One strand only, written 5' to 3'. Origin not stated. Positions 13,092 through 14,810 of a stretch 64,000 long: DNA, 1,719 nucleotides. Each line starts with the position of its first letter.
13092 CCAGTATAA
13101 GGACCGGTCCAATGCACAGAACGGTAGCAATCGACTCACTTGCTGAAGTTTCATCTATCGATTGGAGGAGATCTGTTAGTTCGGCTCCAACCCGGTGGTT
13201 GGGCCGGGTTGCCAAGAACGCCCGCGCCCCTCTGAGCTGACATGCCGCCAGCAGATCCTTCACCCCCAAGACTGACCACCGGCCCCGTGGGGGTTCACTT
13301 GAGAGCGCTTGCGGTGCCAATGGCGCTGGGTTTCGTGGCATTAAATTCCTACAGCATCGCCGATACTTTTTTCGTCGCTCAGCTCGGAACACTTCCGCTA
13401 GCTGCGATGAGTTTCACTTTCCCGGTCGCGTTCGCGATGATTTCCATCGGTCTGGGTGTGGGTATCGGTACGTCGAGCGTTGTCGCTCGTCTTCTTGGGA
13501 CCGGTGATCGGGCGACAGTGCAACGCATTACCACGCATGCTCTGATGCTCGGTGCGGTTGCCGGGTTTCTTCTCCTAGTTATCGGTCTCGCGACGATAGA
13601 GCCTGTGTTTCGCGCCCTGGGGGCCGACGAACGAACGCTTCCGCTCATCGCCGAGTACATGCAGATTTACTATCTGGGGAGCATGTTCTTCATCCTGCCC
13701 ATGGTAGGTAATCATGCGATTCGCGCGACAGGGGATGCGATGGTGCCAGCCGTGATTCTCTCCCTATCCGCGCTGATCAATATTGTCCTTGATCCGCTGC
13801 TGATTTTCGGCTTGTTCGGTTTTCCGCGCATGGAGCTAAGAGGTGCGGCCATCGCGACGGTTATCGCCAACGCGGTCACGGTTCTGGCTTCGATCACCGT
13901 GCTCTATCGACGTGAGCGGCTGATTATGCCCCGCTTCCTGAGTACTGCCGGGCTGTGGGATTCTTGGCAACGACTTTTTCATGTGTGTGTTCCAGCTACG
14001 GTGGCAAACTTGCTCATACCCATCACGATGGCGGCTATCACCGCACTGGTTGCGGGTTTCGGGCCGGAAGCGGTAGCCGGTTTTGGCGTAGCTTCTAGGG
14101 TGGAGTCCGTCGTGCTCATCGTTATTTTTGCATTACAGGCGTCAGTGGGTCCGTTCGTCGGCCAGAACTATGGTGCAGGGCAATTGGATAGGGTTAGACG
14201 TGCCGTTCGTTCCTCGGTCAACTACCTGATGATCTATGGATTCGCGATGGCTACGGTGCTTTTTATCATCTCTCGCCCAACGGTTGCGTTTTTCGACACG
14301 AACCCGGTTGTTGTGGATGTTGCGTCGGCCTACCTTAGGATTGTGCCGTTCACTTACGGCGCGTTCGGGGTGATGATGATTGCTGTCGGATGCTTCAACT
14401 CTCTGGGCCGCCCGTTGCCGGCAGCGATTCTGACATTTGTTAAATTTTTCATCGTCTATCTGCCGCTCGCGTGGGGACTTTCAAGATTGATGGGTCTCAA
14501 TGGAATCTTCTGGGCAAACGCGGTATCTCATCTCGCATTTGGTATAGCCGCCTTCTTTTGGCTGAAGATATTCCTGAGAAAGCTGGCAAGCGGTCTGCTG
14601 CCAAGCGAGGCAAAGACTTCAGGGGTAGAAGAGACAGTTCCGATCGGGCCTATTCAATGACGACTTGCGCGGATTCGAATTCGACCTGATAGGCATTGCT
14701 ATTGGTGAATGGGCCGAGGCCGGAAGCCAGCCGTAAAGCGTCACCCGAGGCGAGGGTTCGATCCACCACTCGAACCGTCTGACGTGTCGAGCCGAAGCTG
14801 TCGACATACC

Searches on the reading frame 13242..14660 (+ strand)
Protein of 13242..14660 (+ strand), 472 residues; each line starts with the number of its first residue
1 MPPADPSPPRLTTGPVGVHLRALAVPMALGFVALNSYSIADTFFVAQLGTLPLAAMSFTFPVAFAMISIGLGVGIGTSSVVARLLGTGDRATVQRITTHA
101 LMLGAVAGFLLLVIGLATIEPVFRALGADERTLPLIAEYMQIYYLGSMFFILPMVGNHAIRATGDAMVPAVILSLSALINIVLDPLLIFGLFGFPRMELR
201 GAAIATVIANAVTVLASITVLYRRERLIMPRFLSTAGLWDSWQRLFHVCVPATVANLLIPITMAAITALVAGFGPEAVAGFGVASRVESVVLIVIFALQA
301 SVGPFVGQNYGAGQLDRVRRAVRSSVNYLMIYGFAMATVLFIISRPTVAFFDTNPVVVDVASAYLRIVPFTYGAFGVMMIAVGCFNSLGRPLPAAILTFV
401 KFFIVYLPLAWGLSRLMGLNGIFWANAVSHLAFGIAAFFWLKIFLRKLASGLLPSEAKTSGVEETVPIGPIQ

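Call 53: search_protein_families(library=pfam, proteins=[window:13242-14660:+], max_evalue=0.0001)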
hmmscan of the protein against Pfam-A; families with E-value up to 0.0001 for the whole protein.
window:13242-14660:+ (472 aa): 1 family
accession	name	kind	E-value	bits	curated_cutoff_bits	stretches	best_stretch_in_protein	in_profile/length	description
PF01554.23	MatE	-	2.5e-53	180.5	24.9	2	26-186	1-161/161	MatE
